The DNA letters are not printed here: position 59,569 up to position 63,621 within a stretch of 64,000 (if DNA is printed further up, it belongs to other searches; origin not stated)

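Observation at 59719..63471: Giant TonB-dependent-receptor-like barrel fused through a (Gly-Gly-Pro)n tether to a C-terminal LTXXQ/Spy-like domain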

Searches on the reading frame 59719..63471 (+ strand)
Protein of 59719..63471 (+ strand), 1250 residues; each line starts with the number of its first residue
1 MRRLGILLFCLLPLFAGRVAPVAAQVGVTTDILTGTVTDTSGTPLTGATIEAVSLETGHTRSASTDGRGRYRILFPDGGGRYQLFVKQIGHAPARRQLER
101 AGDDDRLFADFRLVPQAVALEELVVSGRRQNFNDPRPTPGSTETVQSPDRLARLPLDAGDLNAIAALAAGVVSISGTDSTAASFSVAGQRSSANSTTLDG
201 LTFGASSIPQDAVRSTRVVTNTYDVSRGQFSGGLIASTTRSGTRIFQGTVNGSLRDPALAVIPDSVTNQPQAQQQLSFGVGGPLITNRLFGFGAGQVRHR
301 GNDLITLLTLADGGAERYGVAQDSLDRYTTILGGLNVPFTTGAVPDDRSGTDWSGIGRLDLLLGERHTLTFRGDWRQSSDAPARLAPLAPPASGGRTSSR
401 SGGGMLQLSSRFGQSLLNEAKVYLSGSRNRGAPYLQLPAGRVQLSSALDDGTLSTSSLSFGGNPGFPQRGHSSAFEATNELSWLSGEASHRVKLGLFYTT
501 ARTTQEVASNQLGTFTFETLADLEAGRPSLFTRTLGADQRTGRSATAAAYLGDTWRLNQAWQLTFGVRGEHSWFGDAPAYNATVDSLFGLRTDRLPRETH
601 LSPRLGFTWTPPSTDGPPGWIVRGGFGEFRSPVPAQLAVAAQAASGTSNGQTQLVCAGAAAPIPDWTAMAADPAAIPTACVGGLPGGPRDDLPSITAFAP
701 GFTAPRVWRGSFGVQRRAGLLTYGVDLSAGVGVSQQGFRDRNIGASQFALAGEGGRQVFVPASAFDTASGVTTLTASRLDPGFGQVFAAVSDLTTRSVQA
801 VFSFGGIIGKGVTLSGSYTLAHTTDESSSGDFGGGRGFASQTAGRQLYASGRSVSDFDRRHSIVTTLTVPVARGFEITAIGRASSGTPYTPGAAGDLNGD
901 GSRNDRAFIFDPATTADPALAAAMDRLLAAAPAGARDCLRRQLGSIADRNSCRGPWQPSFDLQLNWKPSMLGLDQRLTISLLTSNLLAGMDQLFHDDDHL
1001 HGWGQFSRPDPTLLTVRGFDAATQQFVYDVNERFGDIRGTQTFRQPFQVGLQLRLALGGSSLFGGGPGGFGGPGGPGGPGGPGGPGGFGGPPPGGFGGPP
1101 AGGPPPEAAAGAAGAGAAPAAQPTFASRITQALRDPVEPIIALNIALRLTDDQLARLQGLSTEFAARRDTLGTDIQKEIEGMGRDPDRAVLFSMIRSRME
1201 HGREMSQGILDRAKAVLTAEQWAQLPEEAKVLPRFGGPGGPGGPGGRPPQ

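Call 7: search_protein_families(library=pfam, proteins=[window:59719-63468:+], max_evalue=1)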
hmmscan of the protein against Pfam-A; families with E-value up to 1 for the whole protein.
window:59719-63468:+ (1250 aa): 7 families
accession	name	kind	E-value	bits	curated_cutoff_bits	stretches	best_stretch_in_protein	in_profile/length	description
PF25183.1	OMP_b-brl_4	-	2.4e-45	155.7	30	2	348-965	150-784/838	Outer membrane beta barrel domain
PF13620.12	CarboxypepD_reg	-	2.4e-15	57.1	32.3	1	33-106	2-76/82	Carboxypeptidase regulatory-like domain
PF13715.12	CarbopepD_reg_2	-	2.9e-08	34.1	32.2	1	33-125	1-88/88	CarboxypepD_reg-like domain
PF07715.20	Plug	-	0.0094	16.9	23.9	1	138-228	5-100/107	TonB-dependent Receptor Plug Domain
PF07813.17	LTXXQ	-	0.015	16.5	24.3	1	1145-1225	11-96/100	LTXXQ motif family protein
PF02369.22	Big_1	-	0.018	15.5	34.9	1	27-73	15-64/93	Bacterial Ig-like domain (group 1)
PF09134.16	Invasin_D3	-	0.019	15.9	33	1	27-73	18-65/98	Invasin, domain 3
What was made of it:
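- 59815..60036 (+): CarboxypepD_reg N-terminal extension (residues 33-106), the hallmark of the Oar subclass. Pfam PF13620 E 2.4e-15, 57.1 bits, above the 32.3 cut-off (call 7).
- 60130..60453 (+): Plug domain (about residues 138-245). Pfam Plug E 0.0094, below the cut-off (call 7).
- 60454..62892 (+): Beta-barrel of TonB-dependent-transporter type (about residues 246-1058); the last strand is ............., 62854-62892. PF25183 E 2.4e-45 (call 7).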

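Call 8: search_protein_families(library=ncbifam, proteins=[window:59719-63468:+], max_evalue=1)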
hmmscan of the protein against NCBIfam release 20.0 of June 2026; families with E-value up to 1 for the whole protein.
window:59719-63468:+ (1250 aa): 2 families
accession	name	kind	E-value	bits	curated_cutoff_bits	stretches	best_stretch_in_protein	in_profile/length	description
TIGR04056.1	OMP_RagA_SusC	subfamily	0.00025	19.5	368.25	1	33-193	3-149/981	SusC/RagA family TonB-linked outer membrane protein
NF007349.0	PRK09840.1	equivalog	0.0038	15.2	686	1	485-571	388-472/760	catecholate siderophore receptor Fiu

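Call 9: find_homologous_proteins(query=window:59719-63468:+, max_evalue=0.00001)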
Query window:59719-63468:+ (1250 aa): 1143 proteins with E <= 0.00001 among 8000 candidates; the best 120 are listed.
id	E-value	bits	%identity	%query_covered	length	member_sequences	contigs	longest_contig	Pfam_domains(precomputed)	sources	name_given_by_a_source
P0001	0.0e+0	2192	82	85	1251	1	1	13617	PF13715.13,PF25183.2,PF13620.13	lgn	-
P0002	0.0e+0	1880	74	83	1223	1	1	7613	PF13715.13,PF25183.2,PF13620.13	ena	-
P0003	0.0e+0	1683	67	85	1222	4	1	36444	PF13715.13,PF25183.2,PF07715.21,PF13620.13,PF07813.18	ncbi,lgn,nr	ncbi:MAG TPA: carboxypeptidase regulatory-like domain-containing protein [Gemmatimonadales bacterium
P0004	0.0e+0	1612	64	83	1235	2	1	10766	PF25183.2,PF13620.13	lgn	-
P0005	0.0e+0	1589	66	83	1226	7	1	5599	PF25183.2,PF13620.13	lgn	-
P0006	0.0e+0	1588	65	84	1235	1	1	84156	PF25183.2,PF13620.13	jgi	jgi:Carboxypeptidase regulatory-like domain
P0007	0.0e+0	1583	63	83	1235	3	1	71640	PF25183.2,PF13620.13,PF07813.18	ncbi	ncbi:MAG: carboxypeptidase regulatory-like domain-containing protein [Gemmatimonadales bacterium]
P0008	0.0e+0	1571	62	85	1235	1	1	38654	PF25183.2,PF13620.13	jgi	jgi:hypothetical protein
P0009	0.0e+0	1570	64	83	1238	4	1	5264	PF25183.2,PF13620.13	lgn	-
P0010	0.0e+0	1556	62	85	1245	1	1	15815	PF25183.2,PF13620.13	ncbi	-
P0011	0.0e+0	1537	63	84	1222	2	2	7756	PF25183.2,PF13620.13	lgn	-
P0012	0.0e+0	1359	58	83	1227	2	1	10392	PF25183.2,PF13620.13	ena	-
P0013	0.0e+0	1351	56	85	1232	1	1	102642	PF25183.2,PF13620.13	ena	-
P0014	0.0e+0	1349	58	84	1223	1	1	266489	PF25183.2,PF13620.13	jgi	jgi:carboxypeptidase family protein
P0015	0.0e+0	1344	57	85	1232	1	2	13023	PF25183.2,PF13620.13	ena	-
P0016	0.0e+0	1342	46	8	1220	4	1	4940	PF13715.13,PF25183.2,PF13620.13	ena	-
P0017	0.0e+0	1329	45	9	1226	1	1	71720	PF25183.2,PF13620.13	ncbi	-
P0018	0.0e+0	1323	55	85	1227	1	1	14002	PF25183.2,PF13620.13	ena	-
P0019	0.0e+0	1319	54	100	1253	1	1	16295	PF25183.2,PF13620.13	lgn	-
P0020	0.0e+0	1313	56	83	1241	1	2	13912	PF13715.13,PF25183.2,PF13620.13,PF07813.18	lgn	-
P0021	0.0e+0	1289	55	83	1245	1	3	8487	PF13715.13,PF25183.2,PF13620.13,PF07813.18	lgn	-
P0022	0.0e+0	1281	53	97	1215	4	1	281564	PF25183.2,PF13620.13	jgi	jgi:hypothetical protein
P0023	0.0e+0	1233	51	97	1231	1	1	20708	PF25183.2,PF13620.13,PF07813.18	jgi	jgi:hypothetical protein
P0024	0.0e+0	1225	53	83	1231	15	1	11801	PF25183.2,PF13620.13,PF07813.18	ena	-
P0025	0.0e+0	1216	38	10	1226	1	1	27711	PF25183.2,PF13620.13,PF07813.18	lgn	-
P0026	0.0e+0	1215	41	8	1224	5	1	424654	PF25183.2,PF13620.13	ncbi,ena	-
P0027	0.0e+0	1204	56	82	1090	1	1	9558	PF13715.13,PF25183.2,PF13620.13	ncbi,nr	ncbi:MAG: carboxypeptidase-like regulatory domain-containing protein, partial [Gemmatimonadales bact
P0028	0.0e+0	1203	55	83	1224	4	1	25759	PF25183.2,PF13620.13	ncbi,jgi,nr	ncbi:MAG TPA: carboxypeptidase regulatory-like domain-containing protein [Gemmatimonadales bacterium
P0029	0.0e+0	1200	38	9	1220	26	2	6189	PF25183.2,PF13620.13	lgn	-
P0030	0.0e+0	1199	51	98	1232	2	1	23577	PF25183.2,PF13620.13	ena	-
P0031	0.0e+0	1197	53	84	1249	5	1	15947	PF25183.2,PF13620.13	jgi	jgi:hypothetical protein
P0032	0.0e+0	1195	55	83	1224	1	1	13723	PF25183.2,PF13620.13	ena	-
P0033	0.0e+0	1195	52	84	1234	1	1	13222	PF13715.13,PF25183.2,PF13620.13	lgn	-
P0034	0.0e+0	1194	55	83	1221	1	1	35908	PF25183.2,PF13620.13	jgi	jgi:carboxypeptidase family protein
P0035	0.0e+0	1194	52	83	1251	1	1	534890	PF25183.2,PF13620.13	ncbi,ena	-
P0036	0.0e+0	1190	53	83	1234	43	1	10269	PF25183.2,PF13620.13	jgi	-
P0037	0.0e+0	1190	53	83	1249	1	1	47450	PF25183.2,PF13620.13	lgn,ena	-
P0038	0.0e+0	1189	37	8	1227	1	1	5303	PF25183.2,PF13620.13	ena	-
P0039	0.0e+0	1187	52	83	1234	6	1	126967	PF25183.2,PF13620.13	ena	-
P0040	0.0e+0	1184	53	83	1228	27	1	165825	PF13715.13,PF25183.2,PF13620.13,PF07813.18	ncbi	-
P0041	0.0e+0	1183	37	9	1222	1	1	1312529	PF25183.2,PF13620.13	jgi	jgi:carboxypeptidase family protein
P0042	0.0e+0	1182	52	84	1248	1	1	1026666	PF25183.2,PF13620.13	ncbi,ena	-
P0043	0.0e+0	1172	52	83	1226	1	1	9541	PF25183.2,PF13620.13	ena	-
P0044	0.0e+0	1162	51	83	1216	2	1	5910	PF25183.2,PF13620.13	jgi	-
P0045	0.0e+0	1160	52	85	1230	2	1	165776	PF25183.2,PF13620.13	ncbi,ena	-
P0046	0.0e+0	1160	52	83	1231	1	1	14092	PF25183.2,PF13620.13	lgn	-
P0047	0.0e+0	1156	50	94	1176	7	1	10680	PF25183.2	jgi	jgi:hypothetical protein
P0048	0.0e+0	1150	37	8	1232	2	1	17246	PF13715.13,PF25183.2,PF13620.13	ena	-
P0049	0.0e+0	1150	52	83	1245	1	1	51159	PF13715.13,PF25183.2,PF13620.13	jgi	jgi:hypothetical protein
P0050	0.0e+0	1144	51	83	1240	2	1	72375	PF25183.2,PF13620.13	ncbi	-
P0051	0.0e+0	1143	49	98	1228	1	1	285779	PF25183.2,PF13620.13,PF07813.18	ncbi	-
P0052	0.0e+0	1137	51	83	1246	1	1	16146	PF13715.13,PF25183.2,PF13620.13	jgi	jgi:hypothetical protein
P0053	0.0e+0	1134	48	97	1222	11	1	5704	PF13715.13,PF25183.2,PF13620.13,PF07813.18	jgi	jgi:hypothetical protein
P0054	0.0e+0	1134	52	83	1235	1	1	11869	PF13715.13,PF25183.2,PF13620.13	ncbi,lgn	-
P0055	0.0e+0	1133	52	85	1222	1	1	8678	PF25183.2,PF13620.13,PF07813.18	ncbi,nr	ncbi:MAG: carboxypeptidase regulatory-like domain-containing protein [Gemmatimonadales bacterium]|nr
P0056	0.0e+0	1133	51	82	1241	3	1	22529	PF25183.2,PF13620.13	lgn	-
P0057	0.0e+0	1132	42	10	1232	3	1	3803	PF25183.2,PF13620.13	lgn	-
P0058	0.0e+0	1130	48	98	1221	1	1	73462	PF25183.2,PF13620.13,PF07813.18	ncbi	-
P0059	0.0e+0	1128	50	84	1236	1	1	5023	PF13715.13,PF25183.2,PF13620.13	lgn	-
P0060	0.0e+0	1126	48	98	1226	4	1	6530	PF25183.2,PF13620.13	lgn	-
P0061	0.0e+0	1125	48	97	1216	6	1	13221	PF25183.2,PF13620.13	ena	-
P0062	0.0e+0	1124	48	96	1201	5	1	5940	PF25183.2,PF13620.13,PF07813.18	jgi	jgi:hypothetical protein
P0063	0.0e+0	1123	48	98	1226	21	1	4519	PF25183.2,PF13620.13,PF07813.18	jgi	jgi:hypothetical protein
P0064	0.0e+0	1122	48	98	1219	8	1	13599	PF25183.2,PF13620.13,PF07813.18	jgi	jgi:hypothetical protein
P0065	0.0e+0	1122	51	84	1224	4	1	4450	PF13715.13,PF25183.2,PF13620.13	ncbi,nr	ncbi:MAG: carboxypeptidase regulatory-like domain-containing protein [Gemmatimonadales bacterium]|nr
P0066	0.0e+0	1120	51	83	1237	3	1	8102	PF13715.13,PF25183.2,PF13620.13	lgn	-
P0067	0.0e+0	1120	53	83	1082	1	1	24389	PF13715.13,PF25183.2,PF13620.13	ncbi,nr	ncbi:MAG: TonB-dependent receptor, partial [Gemmatimonadales bacterium]|nr:TonB-dependent receptor [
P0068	0.0e+0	1116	52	82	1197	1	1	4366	PF25183.2,PF13620.13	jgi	jgi:hypothetical protein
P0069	0.0e+0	1112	34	9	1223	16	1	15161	PF13715.13,PF25183.2,PF13620.13,PF07813.18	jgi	-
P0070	0.0e+0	1112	52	83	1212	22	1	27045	PF13715.13,PF25183.2,PF13620.13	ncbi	-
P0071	0.0e+0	1109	52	83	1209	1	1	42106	PF13715.13,PF25183.2,PF13620.13,PF00593.31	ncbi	-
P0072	0.0e+0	1108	35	8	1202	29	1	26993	PF13715.13,PF25183.2,PF13620.13,PF07813.18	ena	-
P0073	0.0e+0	1107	34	8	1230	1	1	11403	PF25183.2,PF13620.13,PF07813.18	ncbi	-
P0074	0.0e+0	1105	50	84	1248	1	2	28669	PF25183.2,PF13620.13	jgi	jgi:hypothetical protein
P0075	0.0e+0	1104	47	96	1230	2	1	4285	PF13715.13,PF25183.2,PF13620.13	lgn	-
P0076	0.0e+0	1104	49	83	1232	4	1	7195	PF25183.2,PF13620.13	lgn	-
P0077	0.0e+0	1103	36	8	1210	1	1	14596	PF13715.13,PF25183.2,PF13620.13,PF07813.18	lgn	-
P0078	0.0e+0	1101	50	83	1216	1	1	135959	PF25183.2,PF13620.13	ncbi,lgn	-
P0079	0.0e+0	1101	51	84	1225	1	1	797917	PF25183.2,PF13620.13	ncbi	ncbi:MAG: carboxypeptidase regulatory-like domain-containing protein [Gemmatimonadales bacterium]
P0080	0.0e+0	1100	52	83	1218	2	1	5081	PF25183.2,PF13620.13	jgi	-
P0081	0.0e+0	1100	49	83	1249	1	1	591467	PF13715.13,PF25183.2,PF13620.13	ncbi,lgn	-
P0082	0.0e+0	1100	51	83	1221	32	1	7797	PF25183.2,PF13620.13,PF07813.18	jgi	-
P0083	0.0e+0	1099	39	10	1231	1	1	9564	PF25183.2,PF13620.13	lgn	-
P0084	0.0e+0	1098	49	83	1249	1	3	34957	PF13715.13,PF25183.2,PF13620.13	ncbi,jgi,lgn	-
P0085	0.0e+0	1097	47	97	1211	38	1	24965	PF25183.2,PF13620.13,PF07813.18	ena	-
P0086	0.0e+0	1097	47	97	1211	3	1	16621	PF25183.2,PF13620.13,PF07813.18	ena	-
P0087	0.0e+0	1097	47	97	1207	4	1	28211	PF13715.13,PF25183.2,PF13620.13,PF00593.31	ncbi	-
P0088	0.0e+0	1097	51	83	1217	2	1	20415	PF13715.13,PF25183.2,PF13620.13,PF07813.18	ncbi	-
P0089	0.0e+0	1095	51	83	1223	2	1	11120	PF13715.13,PF25183.2,PF13620.13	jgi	jgi:carboxypeptidase family protein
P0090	0.0e+0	1095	49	85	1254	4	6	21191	PF13715.13,PF25183.2,PF13620.13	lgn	-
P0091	0.0e+0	1093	46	98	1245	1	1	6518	PF25183.2,PF13620.13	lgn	-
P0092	0.0e+0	1093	51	83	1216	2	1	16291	PF13715.13,PF25183.2,PF13620.13,PF07813.18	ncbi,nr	ncbi:MAG TPA: carboxypeptidase regulatory-like domain-containing protein [Gemmatimonadaceae bacteriu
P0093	0.0e+0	1092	31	8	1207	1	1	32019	PF13715.13,PF25183.2,PF13620.13,PF07813.18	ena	-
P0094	0.0e+0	1092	47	98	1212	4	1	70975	PF13715.13,PF25183.2,PF13620.13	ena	-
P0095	0.0e+0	1092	31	9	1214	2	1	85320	PF13715.13,PF25183.2,PF13620.13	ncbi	ncbi:MAG: carboxypeptidase regulatory-like domain-containing protein [Gemmatimonadales bacterium]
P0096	0.0e+0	1092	33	8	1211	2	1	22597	PF13715.13,PF25183.2,PF13620.13,PF07813.18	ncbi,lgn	-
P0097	0.0e+0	1091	47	98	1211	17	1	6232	PF13715.13,PF25183.2,PF13620.13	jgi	jgi:hypothetical protein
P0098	0.0e+0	1090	51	83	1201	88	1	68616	PF13715.13,PF25183.2,PF13620.13,PF07813.18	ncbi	-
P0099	0.0e+0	1090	51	83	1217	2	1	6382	PF13715.13,PF25183.2,PF13620.13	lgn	-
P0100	0.0e+0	1088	48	99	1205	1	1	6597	PF25183.2,PF13620.13,PF00593.31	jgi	jgi:hypothetical protein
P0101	0.0e+0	1088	49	83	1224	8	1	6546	PF13715.13,PF25183.2,PF13620.13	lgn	-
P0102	0.0e+0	1087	49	83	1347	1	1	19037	PF13715.13,PF25183.2,PF13620.13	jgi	jgi:hypothetical protein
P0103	0.0e+0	1086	36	8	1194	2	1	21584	PF13715.13,PF25183.2,PF13620.13,PF07813.18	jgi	-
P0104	0.0e+0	1085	46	97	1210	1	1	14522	PF13715.13,PF25183.2,PF13620.13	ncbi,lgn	-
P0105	0.0e+0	1083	49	83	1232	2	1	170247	PF13715.13,PF25183.2,PF13620.13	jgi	-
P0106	0.0e+0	1083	50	84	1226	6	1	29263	PF13715.13,PF25183.2,PF13620.13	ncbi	-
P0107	0.0e+0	1082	50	85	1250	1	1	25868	PF13715.13,PF25183.2,PF13620.13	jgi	jgi:Carboxypeptidase regulatory-like domain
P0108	0.0e+0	1080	51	83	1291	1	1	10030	PF25183.2,PF13620.13,PF07813.18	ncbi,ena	-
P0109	0.0e+0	1080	53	81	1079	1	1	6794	PF25183.2,PF13620.13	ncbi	-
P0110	0.0e+0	1078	36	8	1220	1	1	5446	PF25183.2,PF13620.13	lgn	-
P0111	0.0e+0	1078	48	84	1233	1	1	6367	PF25183.2,PF13620.13,PF07813.18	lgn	-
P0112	0.0e+0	1076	49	85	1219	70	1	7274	PF13715.13,PF25183.2,PF13620.13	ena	-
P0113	0.0e+0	1075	50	81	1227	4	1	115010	PF13715.13,PF25183.2,PF13620.13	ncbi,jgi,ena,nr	ncbi:MAG: hypothetical protein DMD31_14725 [Gemmatimonadetes bacterium]|nr:MAG: hypothetical protein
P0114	0.0e+0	1074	50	83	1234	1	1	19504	PF13715.13,PF25183.2,PF13620.13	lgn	-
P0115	0.0e+0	1074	48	84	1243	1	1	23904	PF25183.2,PF13620.13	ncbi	-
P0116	0.0e+0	1073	35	8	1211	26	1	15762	PF13715.13,PF25183.2,PF13620.13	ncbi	-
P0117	0.0e+0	1072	46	98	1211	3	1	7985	PF13715.13,PF25183.2,PF13620.13,PF07813.18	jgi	jgi:hypothetical protein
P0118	0.0e+0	1071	46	99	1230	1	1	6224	PF13715.13,PF25183.2,PF13620.13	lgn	-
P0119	0.0e+0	1070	32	9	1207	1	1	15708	PF25183.2,PF13620.13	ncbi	ncbi:MAG: carboxypeptidase regulatory-like domain-containing protein [Gemmatimonadota bacterium]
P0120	0.0e+0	1069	42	9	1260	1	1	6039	PF25183.2,PF13620.13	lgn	-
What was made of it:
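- On LTXXQ family (PF07813; Spy/CpxP/ZraP/STV): Many homologues carry a precomputed PF07813 annotation (call 9).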
